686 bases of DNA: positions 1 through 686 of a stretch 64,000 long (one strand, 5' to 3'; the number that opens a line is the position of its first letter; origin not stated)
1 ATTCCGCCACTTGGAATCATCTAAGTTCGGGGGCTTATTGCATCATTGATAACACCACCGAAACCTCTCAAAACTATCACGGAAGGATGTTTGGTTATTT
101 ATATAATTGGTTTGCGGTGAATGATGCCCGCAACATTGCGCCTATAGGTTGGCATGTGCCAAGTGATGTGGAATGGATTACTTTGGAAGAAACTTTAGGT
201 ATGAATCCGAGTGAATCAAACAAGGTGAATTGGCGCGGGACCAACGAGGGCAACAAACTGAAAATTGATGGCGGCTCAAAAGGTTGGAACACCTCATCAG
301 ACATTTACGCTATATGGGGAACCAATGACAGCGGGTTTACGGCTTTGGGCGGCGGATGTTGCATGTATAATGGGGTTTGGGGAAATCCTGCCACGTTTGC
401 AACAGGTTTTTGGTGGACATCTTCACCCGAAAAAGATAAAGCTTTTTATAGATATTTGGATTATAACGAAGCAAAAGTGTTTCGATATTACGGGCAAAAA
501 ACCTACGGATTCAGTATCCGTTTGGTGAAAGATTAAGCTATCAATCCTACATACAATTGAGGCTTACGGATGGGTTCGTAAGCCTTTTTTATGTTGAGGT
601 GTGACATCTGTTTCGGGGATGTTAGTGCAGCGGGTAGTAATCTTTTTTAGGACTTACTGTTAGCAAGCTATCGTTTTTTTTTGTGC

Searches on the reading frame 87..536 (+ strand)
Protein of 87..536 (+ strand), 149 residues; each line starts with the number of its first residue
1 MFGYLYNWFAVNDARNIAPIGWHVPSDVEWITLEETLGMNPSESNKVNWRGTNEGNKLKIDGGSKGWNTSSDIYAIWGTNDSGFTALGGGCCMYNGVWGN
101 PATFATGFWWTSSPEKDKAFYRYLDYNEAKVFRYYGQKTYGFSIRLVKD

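Call 83: search_protein_families(library=pfam, proteins=[window:87-536:+], max_evalue=0.001)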
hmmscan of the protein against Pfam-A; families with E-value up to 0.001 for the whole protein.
window:87-536:+ (149 aa): 1 family
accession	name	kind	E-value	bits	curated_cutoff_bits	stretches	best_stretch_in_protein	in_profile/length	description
PF09603.15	Fib_succ_major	-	8.9e-28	98.2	33.9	1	2-148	50-187/187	Fibrobacter succinogenes major domain (Fib_succ_major)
